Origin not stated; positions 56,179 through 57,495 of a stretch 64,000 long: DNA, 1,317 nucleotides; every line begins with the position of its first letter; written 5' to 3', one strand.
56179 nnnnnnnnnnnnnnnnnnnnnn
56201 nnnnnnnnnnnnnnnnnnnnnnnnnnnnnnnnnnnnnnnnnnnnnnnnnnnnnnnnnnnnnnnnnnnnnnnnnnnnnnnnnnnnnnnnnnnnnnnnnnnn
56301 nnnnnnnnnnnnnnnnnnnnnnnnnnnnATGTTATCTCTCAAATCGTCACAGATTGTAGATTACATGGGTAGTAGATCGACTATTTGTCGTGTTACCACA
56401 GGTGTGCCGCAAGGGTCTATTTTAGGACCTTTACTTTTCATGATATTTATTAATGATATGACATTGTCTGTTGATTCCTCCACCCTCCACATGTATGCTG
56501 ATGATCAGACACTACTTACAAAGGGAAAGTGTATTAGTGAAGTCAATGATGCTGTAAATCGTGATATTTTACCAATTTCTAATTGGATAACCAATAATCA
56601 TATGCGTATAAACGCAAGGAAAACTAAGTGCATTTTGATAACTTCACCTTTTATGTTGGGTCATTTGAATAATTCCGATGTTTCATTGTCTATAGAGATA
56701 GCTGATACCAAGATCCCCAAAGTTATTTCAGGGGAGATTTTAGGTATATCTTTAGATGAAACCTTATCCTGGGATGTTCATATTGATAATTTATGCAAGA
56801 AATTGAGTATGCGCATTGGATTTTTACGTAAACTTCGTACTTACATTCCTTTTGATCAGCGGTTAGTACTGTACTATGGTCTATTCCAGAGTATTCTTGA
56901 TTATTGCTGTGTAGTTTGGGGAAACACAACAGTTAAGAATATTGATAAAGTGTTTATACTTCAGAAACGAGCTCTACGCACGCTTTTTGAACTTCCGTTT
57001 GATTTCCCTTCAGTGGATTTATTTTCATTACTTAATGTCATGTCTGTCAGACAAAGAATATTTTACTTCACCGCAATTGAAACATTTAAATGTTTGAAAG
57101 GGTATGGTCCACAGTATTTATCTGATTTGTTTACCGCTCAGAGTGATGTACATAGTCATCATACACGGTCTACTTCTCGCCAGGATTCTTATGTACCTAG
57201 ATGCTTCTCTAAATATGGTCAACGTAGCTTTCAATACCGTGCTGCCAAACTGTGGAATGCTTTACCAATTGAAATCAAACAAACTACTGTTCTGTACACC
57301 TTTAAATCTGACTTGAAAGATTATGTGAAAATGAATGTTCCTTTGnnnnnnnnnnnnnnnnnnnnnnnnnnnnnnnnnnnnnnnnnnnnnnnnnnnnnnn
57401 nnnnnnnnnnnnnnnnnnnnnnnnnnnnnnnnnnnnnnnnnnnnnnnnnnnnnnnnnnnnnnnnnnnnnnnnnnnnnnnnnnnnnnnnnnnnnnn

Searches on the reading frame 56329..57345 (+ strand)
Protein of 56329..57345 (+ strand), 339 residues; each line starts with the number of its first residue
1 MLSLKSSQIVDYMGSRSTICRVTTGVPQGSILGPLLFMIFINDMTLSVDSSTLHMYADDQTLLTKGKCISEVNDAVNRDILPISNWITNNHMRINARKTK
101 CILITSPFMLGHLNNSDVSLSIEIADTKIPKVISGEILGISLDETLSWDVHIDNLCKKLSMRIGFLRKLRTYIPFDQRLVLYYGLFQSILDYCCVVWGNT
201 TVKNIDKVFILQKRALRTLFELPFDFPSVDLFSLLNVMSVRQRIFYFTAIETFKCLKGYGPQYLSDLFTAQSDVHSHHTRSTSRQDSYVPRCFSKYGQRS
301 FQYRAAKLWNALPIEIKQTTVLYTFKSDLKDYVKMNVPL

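Call 73: search_protein_families(library=pfam, proteins=[window:56329-57345:+], max_evalue=0.001)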
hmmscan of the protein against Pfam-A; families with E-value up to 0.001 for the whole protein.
window:56329-57345:+ (339 aa): 1 family
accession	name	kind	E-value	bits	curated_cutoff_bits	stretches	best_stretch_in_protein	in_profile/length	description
PF00078.32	RVT_1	-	2.6e-13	50.6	29.6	1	14-103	108-193/205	Reverse transcriptase (RNA-dependent DNA polymerase)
